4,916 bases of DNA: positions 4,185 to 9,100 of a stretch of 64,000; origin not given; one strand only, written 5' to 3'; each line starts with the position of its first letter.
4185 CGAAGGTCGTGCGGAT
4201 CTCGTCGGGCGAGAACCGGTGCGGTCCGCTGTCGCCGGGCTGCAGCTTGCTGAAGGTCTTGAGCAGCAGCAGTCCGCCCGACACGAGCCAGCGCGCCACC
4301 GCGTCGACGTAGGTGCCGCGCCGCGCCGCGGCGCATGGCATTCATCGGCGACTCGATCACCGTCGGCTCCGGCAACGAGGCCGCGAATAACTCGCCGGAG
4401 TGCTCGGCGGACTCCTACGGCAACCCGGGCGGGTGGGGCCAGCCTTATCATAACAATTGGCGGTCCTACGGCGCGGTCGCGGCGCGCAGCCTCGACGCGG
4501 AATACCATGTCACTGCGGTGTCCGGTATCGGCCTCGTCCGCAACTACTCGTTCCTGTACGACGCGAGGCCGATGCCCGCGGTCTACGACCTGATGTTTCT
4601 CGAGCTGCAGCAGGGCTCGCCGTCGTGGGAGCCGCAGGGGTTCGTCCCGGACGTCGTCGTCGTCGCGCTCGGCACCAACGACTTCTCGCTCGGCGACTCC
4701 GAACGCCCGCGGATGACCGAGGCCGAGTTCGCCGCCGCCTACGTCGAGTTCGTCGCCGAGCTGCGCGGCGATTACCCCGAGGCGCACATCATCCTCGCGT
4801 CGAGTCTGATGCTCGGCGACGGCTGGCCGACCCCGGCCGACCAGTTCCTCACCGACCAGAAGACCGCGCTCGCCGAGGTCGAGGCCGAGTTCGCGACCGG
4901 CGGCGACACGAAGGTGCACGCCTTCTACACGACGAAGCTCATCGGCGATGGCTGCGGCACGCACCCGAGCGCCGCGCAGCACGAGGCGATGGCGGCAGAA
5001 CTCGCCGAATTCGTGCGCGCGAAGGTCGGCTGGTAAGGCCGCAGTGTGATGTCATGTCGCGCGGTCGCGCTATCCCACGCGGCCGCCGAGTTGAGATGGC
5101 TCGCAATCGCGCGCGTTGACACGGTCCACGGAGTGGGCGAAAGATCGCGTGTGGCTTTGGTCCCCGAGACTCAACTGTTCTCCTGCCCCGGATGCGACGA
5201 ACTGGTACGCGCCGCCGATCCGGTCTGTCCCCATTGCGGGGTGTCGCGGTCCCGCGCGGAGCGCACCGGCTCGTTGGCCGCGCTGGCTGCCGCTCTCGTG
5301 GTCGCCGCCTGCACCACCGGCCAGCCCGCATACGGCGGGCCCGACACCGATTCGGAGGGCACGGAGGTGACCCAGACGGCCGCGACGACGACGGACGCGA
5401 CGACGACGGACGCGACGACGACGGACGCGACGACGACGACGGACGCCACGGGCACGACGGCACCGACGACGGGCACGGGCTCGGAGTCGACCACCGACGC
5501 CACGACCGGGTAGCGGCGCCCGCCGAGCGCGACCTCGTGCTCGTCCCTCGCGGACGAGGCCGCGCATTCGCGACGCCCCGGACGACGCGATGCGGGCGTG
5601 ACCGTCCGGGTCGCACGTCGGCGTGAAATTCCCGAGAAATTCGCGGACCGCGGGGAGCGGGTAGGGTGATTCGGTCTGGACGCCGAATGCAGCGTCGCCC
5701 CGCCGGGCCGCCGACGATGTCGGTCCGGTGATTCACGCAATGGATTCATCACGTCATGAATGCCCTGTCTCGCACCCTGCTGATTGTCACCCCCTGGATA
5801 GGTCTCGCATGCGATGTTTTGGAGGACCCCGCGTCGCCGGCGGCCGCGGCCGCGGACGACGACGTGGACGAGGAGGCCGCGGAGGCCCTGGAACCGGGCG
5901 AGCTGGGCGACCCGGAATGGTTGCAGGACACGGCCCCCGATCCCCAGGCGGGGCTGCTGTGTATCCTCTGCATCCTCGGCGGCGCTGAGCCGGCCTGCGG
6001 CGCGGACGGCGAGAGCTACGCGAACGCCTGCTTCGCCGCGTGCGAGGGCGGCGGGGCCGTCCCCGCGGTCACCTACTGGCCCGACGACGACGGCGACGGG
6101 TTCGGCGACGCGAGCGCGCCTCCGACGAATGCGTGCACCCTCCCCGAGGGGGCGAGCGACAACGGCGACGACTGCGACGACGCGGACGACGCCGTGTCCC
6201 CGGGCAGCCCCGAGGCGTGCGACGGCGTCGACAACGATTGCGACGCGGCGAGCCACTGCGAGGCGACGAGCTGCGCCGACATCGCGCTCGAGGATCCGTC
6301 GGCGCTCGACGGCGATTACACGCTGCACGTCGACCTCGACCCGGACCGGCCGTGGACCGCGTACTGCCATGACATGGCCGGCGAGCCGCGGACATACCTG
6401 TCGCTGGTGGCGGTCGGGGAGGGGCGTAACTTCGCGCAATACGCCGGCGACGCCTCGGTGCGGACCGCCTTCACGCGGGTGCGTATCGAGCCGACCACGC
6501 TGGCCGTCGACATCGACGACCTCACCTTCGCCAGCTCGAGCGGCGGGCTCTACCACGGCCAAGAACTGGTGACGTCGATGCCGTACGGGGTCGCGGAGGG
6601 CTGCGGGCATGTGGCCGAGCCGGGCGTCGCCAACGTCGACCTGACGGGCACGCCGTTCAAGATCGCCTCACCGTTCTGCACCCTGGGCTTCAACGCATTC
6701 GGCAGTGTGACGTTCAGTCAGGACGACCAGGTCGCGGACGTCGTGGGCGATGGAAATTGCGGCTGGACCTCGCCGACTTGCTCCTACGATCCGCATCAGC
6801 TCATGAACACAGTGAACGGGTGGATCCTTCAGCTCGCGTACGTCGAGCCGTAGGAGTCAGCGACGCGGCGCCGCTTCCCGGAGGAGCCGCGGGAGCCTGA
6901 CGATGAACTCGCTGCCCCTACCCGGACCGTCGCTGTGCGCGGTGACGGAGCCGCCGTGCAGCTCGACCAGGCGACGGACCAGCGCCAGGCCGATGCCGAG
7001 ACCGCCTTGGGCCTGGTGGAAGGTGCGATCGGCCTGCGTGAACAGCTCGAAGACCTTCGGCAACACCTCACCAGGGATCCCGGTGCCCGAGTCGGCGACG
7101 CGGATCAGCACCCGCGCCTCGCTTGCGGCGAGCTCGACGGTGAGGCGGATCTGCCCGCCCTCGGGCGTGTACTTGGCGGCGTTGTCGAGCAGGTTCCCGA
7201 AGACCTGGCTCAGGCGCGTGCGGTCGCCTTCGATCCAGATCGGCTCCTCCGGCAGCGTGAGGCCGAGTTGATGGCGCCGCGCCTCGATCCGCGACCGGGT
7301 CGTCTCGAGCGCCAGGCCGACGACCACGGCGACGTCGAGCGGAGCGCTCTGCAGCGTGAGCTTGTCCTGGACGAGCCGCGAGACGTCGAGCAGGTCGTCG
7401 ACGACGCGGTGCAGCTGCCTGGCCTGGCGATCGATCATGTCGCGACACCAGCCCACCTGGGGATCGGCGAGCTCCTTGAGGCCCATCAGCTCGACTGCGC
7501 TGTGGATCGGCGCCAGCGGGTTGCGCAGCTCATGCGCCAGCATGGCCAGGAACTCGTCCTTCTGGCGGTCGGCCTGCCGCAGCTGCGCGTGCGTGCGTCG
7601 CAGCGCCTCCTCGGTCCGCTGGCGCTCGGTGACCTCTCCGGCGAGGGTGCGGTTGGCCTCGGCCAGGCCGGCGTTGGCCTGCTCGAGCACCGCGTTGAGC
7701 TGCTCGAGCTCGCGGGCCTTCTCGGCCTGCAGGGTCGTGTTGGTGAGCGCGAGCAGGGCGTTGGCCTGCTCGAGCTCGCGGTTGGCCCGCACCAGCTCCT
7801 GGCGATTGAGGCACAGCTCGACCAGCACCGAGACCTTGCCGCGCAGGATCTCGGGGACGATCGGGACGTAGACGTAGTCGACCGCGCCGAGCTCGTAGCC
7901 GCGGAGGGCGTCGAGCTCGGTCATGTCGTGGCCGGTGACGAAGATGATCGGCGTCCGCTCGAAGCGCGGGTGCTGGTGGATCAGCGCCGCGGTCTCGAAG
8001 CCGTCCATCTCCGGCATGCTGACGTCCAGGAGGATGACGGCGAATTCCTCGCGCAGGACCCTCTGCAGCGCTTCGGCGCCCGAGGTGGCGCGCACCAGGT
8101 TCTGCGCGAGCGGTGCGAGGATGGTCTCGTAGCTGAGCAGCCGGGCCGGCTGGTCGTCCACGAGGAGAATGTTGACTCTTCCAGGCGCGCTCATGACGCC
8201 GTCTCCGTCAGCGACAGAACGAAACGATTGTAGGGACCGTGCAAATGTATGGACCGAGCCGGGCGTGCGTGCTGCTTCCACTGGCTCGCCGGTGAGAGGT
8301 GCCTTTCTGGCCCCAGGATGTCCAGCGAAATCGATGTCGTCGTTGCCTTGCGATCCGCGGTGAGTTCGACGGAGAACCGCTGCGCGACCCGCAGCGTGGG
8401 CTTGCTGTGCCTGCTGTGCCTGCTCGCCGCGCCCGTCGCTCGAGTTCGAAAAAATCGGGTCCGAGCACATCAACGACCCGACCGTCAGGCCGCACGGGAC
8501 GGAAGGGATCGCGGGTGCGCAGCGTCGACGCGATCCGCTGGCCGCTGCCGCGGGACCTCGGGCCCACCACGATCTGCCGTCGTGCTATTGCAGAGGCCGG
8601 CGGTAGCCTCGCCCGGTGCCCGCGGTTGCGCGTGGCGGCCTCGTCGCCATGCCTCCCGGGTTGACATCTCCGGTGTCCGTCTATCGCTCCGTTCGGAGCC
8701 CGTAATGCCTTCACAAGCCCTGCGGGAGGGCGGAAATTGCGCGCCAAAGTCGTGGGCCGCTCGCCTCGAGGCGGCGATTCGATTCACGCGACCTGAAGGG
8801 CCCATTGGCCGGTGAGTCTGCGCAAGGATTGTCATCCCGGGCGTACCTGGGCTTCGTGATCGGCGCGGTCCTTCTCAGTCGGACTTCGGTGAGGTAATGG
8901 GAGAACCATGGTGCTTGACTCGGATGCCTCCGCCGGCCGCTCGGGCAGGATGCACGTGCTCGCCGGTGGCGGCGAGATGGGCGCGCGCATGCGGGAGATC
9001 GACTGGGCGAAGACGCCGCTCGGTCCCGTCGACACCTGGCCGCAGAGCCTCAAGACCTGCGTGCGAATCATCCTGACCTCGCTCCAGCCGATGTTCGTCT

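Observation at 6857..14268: Four consecutive two-component proteins, including a double-kinase-core hybrid sensor and an overlapping response-regulator/hybrid-kinase pair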

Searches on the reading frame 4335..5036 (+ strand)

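Call 9: search_protein_families(library=pfam, proteins=[window:4335-5036:+], max_evalue=0.01)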
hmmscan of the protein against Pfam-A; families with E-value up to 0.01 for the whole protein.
window:4335-5036:+ (233 aa): 2 families
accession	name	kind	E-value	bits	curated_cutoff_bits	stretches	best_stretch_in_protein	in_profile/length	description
PF13472.12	Lipase_GDSL_2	-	3.9e-15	57.2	32.9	1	3-217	1-177/178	GDSL-like Lipase/Acylhydrolase family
PF00657.28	Lipase_GDSL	-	1.2e-08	35.8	23.6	1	2-222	2-207/208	GDSL-like Lipase/Acylhydrolase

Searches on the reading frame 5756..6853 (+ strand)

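Call 9: search_protein_families(library=pfam, proteins=[window:5756-6853:+], max_evalue=0.01)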
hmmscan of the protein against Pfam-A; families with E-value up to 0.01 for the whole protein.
window:5756-6853:+ (365 aa): 4 families
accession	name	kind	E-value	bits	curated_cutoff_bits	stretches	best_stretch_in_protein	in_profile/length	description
PF08685.16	GON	-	6.6e-13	49.5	22.6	2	234-345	87-190/199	GON domain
PF11617.13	Cu-binding_MopE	-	3.8e-08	33.9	27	1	139-163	1-25/30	Putative metal-binding motif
PF07648.20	Kazal_2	-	0.00054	20.5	22.8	1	77-99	11-36/48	Kazal-type serine protease inhibitor domain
PF00050.26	Kazal_1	-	0.0091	16.4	21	0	78-94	14-30/49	Kazal-type serine protease inhibitor domain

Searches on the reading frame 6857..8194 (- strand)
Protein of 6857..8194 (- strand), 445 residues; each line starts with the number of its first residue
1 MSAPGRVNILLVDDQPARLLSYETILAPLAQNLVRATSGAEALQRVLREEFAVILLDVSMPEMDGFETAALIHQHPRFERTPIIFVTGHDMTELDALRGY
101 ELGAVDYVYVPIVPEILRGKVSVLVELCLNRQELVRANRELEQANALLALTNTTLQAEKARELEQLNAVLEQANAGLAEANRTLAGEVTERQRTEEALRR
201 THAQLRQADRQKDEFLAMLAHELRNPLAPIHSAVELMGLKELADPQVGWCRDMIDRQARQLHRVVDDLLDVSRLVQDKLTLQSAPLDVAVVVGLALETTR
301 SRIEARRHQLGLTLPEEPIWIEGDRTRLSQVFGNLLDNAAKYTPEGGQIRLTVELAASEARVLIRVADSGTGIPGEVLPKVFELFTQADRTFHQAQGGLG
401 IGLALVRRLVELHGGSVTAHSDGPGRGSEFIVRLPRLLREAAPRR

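Call 7: search_protein_families(library=pfam, proteins=[window:6857-8194:-], max_evalue=0.01)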
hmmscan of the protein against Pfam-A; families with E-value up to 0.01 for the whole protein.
window:6857-8194:- (445 aa): 5 families
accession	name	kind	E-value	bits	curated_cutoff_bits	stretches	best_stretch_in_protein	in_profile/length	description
PF02518.31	HATPase_c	-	4.1e-29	101.7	26.4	1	323-436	1-109/111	Histidine kinase-, DNA gyrase B-, and HSP90-like ATPase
PF00072.30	Response_reg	-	1.3e-19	70.9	30.2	1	9-118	1-107/111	Response regulator receiver domain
PF00512.31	HisKA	-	3.1e-14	53.2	26.9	1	211-274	1-63/66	His Kinase A (phospho-acceptor) domain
PF14501.12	HATPase_c_5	-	0.00064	20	22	1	328-421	6-90/102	GHKL domain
PF11802.13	CENP-K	-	0.0011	19.1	27.2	1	114-225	70-177/263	Centromere-associated protein K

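Call 44: search_protein_families(library=ncbifam, proteins=[window:6857-8194:-], max_evalue=0.01)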
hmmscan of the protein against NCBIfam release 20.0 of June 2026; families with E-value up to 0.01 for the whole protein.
window:6857-8194:- (445 aa): 148 families (the best 25 are shown)
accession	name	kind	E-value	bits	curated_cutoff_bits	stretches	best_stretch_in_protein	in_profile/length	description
NF041880.1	EPS_EpsF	equivalog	1.7e-85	287.4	900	2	12-142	1-131/492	response regulator EpsF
NF008318.0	PRK11107.1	equivalog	7.6e-58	196.3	890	2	188-435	271-517/920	two-component sensor histidine kinase BarA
NF011874.0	PRK15347.1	equivalog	1.8e-54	185.1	852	2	175-435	364-613/921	two component system sensor kinase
TIGR02956.1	TMAO_torS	equivalog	2.2e-52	178.3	676.5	2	136-435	395-681/967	TMAO reductase system sensor histidine kinase/response regulator TorS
NF046044.1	PnpS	equivalog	3.6e-48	164.5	400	1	203-435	161-390/390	two-component system histidine kinase PnpS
NF008302.0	PRK11091.1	equivalog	1.1e-47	162.7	838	2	187-435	265-504/779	aerobic respiration two-component sensor histidine kinase ArcB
TIGR02966.1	phoR_proteo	equivalog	2.9e-45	154.8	334.2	1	200-433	102-332/333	phosphate regulon sensor histidine kinase PhoR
NF047465.1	hybrid_HK_LvrA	exception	2e-44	151.8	1200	2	175-435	165-421/819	hybrid histidine kinase/response regulator LvrA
NF008099.0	PRK10841.1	equivalog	4.7e-44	150.4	920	2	188-436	446-690/949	two-component system sensor histidine kinase RcsC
NF047874.1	MASE3_PAS_HK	subfamily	1.3e-43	149.7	560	1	186-436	373-625/655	MASE3 domain-containing sensor histidine kinase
NF033092.0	HK_WalK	equivalog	3.2e-43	148.2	725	1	206-435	366-593/594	cell wall metabolism sensor histidine kinase WalK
NF006800.0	PRK09303.1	equivalog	4.8e-42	144.3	342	1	197-435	136-376/383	histidine kinase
NF041947.1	LuxQ_Vibrio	equivalog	3.5e-41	141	1200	2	204-436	464-696/843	quorum-sensing autoinducer 2 sensor kinase/phosphatase LuxQ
NF041735.1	hist_kin_RppB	equivalog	9.8e-39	133.3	400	1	206-435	210-438/438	two-component system sensor histidine kinase RppB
NF038297.2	hybrid_HK_HrmK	equivalog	1.6e-38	132.8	725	2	159-436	182-457/607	hybrid histidine kinase/response regulator HrmK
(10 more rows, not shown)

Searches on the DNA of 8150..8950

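Call 50: search_rna_families(source=window, start=8150, end=8950, threshold=evalue, max_evalue=1)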
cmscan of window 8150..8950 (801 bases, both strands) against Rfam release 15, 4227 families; matches with E-value up to 1: 0.
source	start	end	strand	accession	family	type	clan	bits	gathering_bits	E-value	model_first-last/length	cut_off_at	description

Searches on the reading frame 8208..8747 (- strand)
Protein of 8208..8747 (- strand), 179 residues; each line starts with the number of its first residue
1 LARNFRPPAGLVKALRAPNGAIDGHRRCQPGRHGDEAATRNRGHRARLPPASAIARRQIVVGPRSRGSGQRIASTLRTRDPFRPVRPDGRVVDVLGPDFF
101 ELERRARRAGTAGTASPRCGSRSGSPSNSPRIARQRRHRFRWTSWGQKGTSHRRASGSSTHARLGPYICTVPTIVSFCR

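Call 9: search_protein_families(library=pfam, proteins=[window:8208-8747:-], max_evalue=0.01)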
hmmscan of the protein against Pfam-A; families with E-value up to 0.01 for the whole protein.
window:8208-8747:- (179 aa): 0 families
